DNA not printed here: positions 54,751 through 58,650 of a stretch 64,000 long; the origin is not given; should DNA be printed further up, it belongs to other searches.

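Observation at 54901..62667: Giant Sec-secreted RHS polymorphic toxin with downstream NTF2-fold immunity gene; possible Tc-toxin-like BC fusion architecture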

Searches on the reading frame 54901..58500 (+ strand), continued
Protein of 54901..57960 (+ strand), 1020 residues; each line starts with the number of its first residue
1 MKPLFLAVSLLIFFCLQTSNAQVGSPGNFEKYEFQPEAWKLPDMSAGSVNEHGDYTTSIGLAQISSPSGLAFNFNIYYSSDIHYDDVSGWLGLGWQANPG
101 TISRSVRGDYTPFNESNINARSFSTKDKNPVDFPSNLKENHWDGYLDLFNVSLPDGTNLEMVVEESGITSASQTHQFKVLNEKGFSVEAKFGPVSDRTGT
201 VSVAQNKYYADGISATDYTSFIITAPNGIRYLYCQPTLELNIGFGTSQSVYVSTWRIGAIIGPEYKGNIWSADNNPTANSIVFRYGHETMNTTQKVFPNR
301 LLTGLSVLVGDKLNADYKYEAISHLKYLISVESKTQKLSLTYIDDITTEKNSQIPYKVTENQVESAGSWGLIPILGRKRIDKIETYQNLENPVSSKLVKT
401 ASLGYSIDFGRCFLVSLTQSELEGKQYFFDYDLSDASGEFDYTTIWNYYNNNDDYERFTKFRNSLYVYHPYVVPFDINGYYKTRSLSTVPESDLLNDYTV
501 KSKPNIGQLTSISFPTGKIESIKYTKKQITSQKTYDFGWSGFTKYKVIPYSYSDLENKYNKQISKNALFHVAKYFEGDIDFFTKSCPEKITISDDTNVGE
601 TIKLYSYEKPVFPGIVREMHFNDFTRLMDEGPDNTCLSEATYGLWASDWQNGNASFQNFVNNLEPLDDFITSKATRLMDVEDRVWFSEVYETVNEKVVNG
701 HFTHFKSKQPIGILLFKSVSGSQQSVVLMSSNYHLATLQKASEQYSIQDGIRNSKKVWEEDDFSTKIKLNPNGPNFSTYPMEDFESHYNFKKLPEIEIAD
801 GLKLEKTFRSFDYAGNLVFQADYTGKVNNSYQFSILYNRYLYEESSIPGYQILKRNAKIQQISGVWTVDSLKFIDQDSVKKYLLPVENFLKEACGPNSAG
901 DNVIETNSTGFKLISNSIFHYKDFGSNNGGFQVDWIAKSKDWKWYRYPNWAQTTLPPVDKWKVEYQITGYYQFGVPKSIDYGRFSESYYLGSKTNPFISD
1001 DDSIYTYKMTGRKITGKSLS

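Call 33: search_solved_structures(query=A1, max_evalue=1, show_alignments=2)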
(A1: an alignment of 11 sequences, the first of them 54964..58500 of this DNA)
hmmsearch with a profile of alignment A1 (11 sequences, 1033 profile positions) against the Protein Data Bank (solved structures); distinct sequences matched with E-value up to 1: 26.
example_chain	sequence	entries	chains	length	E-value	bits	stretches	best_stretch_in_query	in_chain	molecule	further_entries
7q97_A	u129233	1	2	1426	7.1e-27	97.3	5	819-978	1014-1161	Rhs family protein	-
8cp6_B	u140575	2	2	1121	1.1e-25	93.4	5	853-933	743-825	Toxin protein Tse5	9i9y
8qja_A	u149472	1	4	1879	2.8e-20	75.5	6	877-924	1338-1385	Putative type VI secretion system YD repeat-containing Rhs element Vgr protein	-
8h8a_A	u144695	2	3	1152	4.4e-19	71.5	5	824-947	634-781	Putative Rhs-family protein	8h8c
8h8b_A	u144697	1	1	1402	3.8e-17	65.1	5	824-948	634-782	Putative Rhs-family protein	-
7pq5_L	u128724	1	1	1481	2.4e-16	62.4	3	820-917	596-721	Tre23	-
8uxt_A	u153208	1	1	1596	1.9e-13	52.9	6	820-912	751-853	Tse15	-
8uy4_A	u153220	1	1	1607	2.2e-13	52.6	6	801-954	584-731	Tse15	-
8qjd_A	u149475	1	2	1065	7.6e-12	47.5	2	834-925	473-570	Salmonella bongori Rhs core domain (residues 360-1420)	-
8qjb_A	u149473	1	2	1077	8.7e-12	47.3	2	834-926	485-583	T6SS-associated Rhs core domain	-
8qjc_A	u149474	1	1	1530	6.7e-11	44.4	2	834-925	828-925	T6SS-associated Rhs core and toxin domain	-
9pt5_A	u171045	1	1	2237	9.4e-09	37.3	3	863-933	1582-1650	Teneurin-like protein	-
9ifo_A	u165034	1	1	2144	1.8e-08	36.4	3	863-933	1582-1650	Teneurin-Like Protein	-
6ske_A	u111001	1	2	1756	3.3e-07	32.2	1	880-952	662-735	Teneurin-2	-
6ska_A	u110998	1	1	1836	4.7e-07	31.7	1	880-952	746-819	Teneurin-2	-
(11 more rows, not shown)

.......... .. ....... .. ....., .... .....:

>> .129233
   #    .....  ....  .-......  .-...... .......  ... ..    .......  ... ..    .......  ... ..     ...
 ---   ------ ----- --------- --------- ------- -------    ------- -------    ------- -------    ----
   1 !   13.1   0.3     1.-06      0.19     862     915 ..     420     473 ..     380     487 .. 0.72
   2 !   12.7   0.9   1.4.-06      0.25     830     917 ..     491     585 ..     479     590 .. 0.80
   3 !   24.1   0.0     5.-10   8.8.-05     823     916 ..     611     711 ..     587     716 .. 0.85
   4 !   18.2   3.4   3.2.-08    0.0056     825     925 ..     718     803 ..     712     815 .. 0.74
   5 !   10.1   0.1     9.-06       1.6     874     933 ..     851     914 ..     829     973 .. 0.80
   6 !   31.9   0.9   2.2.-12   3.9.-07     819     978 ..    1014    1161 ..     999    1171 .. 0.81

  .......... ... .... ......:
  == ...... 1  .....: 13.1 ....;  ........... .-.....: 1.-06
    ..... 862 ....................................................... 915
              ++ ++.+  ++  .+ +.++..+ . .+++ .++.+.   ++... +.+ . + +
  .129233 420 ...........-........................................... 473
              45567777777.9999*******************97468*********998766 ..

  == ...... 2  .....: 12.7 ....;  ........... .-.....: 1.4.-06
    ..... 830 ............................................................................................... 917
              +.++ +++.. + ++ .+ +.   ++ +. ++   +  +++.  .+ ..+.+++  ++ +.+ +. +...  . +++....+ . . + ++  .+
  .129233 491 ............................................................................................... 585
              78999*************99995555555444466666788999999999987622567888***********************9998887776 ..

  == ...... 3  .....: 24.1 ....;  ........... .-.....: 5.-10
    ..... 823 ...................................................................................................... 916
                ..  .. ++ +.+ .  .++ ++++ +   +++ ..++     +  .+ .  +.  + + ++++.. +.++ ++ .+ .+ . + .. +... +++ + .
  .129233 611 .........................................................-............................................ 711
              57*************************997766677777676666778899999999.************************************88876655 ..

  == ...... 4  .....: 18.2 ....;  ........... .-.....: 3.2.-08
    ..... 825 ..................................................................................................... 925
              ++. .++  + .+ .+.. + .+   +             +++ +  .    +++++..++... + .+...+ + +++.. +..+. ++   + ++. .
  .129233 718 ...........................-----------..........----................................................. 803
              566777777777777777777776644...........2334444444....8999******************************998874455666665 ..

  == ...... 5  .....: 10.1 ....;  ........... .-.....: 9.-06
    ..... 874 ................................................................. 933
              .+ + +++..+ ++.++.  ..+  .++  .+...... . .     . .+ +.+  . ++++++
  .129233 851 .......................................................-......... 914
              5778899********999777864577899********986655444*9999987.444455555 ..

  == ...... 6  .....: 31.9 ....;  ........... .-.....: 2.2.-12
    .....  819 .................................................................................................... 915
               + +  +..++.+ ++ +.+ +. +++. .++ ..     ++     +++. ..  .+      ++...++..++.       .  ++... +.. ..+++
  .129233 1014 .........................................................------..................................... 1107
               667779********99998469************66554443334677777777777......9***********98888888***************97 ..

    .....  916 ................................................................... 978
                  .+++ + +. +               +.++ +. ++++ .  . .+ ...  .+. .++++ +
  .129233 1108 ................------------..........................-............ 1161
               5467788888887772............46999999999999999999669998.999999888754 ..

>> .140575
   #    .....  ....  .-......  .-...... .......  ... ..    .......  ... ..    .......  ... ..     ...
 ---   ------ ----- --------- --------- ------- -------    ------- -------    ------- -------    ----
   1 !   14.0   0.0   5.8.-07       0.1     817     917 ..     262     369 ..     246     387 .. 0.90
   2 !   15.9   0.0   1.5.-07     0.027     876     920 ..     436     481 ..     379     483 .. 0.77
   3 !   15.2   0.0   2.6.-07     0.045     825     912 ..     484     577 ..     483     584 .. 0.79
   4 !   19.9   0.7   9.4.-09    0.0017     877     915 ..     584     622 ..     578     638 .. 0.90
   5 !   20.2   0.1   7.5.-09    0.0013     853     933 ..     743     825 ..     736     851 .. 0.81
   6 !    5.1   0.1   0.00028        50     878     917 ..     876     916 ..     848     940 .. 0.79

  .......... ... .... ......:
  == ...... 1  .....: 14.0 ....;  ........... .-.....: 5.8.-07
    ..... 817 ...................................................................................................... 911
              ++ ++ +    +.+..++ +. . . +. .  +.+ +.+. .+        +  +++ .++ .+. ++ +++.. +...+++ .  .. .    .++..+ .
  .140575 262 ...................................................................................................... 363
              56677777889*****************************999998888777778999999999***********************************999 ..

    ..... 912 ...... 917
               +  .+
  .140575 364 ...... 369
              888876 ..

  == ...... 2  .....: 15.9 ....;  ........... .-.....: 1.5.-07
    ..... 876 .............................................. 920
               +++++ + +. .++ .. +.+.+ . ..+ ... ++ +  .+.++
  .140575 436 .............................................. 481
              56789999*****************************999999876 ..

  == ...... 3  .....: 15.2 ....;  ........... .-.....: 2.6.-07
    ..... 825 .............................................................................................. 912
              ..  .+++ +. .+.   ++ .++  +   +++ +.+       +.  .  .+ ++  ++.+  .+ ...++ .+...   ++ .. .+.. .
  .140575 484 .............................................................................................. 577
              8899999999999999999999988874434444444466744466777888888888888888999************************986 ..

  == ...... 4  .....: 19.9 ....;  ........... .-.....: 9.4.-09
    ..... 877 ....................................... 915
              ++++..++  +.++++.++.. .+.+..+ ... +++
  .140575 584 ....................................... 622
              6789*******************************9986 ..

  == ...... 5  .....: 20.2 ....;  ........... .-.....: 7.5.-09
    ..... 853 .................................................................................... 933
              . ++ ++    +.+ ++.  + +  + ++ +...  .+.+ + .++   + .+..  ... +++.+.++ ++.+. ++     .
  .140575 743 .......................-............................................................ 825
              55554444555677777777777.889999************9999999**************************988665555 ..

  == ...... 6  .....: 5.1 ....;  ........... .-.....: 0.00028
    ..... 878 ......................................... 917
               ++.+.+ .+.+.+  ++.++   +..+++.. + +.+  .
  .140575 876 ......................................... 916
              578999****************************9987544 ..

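Call 47: predict_structure(alignment_id=A1)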
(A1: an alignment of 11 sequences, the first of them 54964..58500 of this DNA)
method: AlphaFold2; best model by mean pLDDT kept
length: 1179 residues; sequences in the alignment: 11
mean_pLDDT: 55.4   pTM: 0.49
mean pLDDT of the five models: 55.4, 53.9, 53.8, 52.5, 48.7
residues with pLDDT >= 90: 47; 70-90: 311; 50-70: 251; < 50: 570
segments of 3 or more residues with pLDDT < 50: 1-24, 63-67, 86-124, 145-151, 175-194, 221-228, 268-302, 327-354, 415-459, 461-481, 510-559, 592-660, 675-783, 791-794, 822-835, 875-886, 905-914, 925-929, 1000-1002, 1055-1058, 1105-1109, 1137-1179
pLDDT, mean of each block of 10 residues (from residue 1): 26 38 59 80 84 81 51 74 51 30 33 41 53 71 53 68 73 48 32 62 85 70 44 81 78 78 66 35 33 35 69 90 60 40 41 61 80 76 78 83 77 53 38 40 34 42 41 37 72 87 74 33 27 33 32 34 80 71 77 43 35 35 32 31 32 35 66 58 40 34 35 39 35 39 28 27 31 35 52 56 68 73 35 53 73 54 65 49 51 66 46 55 48 57 70 71 78 70 61 68 71 82 84 82 87 57 81 76 70 79 53 64 58 52 40 32 32 28
secondary structure, 60 per line:
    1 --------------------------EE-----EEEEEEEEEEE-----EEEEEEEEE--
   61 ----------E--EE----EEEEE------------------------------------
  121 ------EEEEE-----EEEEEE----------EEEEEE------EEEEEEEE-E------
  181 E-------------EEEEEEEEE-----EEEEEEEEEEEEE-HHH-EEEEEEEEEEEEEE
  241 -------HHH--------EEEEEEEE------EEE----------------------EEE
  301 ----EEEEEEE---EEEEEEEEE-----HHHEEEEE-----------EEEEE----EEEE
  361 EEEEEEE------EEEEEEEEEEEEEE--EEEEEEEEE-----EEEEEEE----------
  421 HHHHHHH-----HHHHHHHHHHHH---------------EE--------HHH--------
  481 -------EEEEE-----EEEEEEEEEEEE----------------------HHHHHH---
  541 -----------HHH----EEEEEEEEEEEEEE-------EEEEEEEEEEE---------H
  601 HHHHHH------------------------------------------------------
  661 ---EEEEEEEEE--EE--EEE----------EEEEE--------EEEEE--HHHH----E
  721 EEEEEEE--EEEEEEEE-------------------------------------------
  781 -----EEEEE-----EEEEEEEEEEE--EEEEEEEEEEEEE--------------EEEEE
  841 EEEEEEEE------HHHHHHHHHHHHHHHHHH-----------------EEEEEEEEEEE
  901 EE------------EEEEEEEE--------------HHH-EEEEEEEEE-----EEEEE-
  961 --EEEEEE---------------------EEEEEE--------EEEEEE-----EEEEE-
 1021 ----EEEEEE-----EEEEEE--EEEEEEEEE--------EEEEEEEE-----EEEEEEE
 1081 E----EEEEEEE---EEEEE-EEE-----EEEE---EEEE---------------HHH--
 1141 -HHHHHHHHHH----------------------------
elements in order (helices of 4 or more, strands of 3 or more residues): E34-44 E50-58 E80-84 E127-131 E137-142 E153-158 E165-172 E195-203 E209-221 E227-240 E259-266 E273-275 E298-300 E305-311 E315-323 E332-336 E348-352 E357-367 E374-387 E390-398 E404-410 H421-427 H433-444 E488-492 E498-509 H532-537 E559-572 E580-590 H600-606 E664-672 E679-681 E692-696 E705-709 H712-715 E720-727 E730-737 E786-790 E796-806 E809-821 E836-848 H855-872 E890-902 E915-922 E941-949 E955-959 E963-968 E990-995 E1004-1009 E1015-1019 E1025-1030 E1036-1041 E1044-1052 E1061-1068 E1074-1081 E1086-1092 E1096-1100 E1102-1104 E1110-1113 E1117-1120 H1142-1151

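Call 51: fold_search(model_id=the predicted structure, library=pdb)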
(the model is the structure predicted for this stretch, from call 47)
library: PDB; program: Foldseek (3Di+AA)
matches with E <= 10: 448; with E <= 0.001: 49
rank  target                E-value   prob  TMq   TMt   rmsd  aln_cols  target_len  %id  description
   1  4igl_A                5.3e-19  1.00  0.23  0.19  25.1      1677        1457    9  Structure of the RHS-repeat containing BC component of the secreted ABC toxin complex from Yersinia entomophaga (released 2013-08-07)
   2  5kis_A                1.2e-18  1.00  0.22  0.18  24.7      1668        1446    8  YenB/RHS2 complex (released 2017-08-09)
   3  4igl_C                4.6e-18  1.00  0.22  0.18  24.7      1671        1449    9  Structure of the RHS-repeat containing BC component of the secreted ABC toxin complex from Yersinia entomophaga (released 2013-08-07)
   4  4o9x                  9.1e-18  1.00  0.22  0.13  24.9      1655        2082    9  Crystal Structure of TcdB2-TccC3 (released 2014-02-26)
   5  6l7i_F                1.6e-16  1.00  0.22  0.19  25.6      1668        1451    9  Signal substraction of TcdB1-TccC2 and part of TcdA1 (released 2021-03-31)
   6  9c4k_P                8.8e-16  1.00  0.22  0.18  25.3      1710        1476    9  Yersinia entomophaga holotoxin complex in prepore conformation (released 2025-12-31)
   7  6h6g                  3.0e-15  1.00  0.21  0.13  24.5      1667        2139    8  Crystal Structure of TcdB2-TccC3 without hypervariable C-terminal region (released 2018-10-03)
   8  6suq                  1.1e-14  1.00  0.22  0.13  24.8      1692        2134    9  Crystal Structure of TcdB2-TccC3-TEV (released 2019-12-04)
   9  8qja_D                1.3e-13  1.00  0.11  0.13  31.7      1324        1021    9  T6SS-linked Rhs repeat protein - Advenella mimigardefordensis VgrG-Rhs core (released 2024-09-25)
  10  6suf_F                2.1e-13  1.00  0.20  0.12  23.6      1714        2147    8  Structure of Photorhabdus luminescens Tc holotoxin pore (released 2019-11-06)
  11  7q97_A                3.2e-13  1.00  0.10  0.11  35.3      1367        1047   11  Structure of the bacterial type VI secretion system effector RhsA. (released 2021-12-22)
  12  6h6f_F                3.7e-13  1.00  0.21  0.13  25.1      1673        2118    9  PTC3 holotoxin complex from Photorhabdus luminiscens - Mutant TcC-D651A (released 2018-10-03)
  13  6h6e_F                3.9e-13  1.00  0.20  0.12  24.9      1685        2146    9  PTC3 holotoxin complex from Photorhabdus luminecens in prepore state (TcdA1, TcdB2, TccC3) (released 2018-10-03)
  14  6sue_F                5.7e-13  1.00  0.21  0.12  24.8      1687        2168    8  Structure of Photorhabdus luminescens Tc holotoxin pore, Mutation TccC3-D651A (released 2019-11-06)
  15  8qja_A                6.9e-13  1.00  0.10  0.11  33.9      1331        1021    9  T6SS-linked Rhs repeat protein - Advenella mimigardefordensis VgrG-Rhs core (released 2024-09-25)
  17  8qja_C                1.1e-12  1.00  0.11  0.13  30.2      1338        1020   10  T6SS-linked Rhs repeat protein - Advenella mimigardefordensis VgrG-Rhs core (released 2024-09-25)
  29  9ifo_A                8.2e-10  1.00  0.10  0.09  27.2      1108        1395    9  Structure of Teneurin-Like Protein (TLP) (released 2026-03-11)
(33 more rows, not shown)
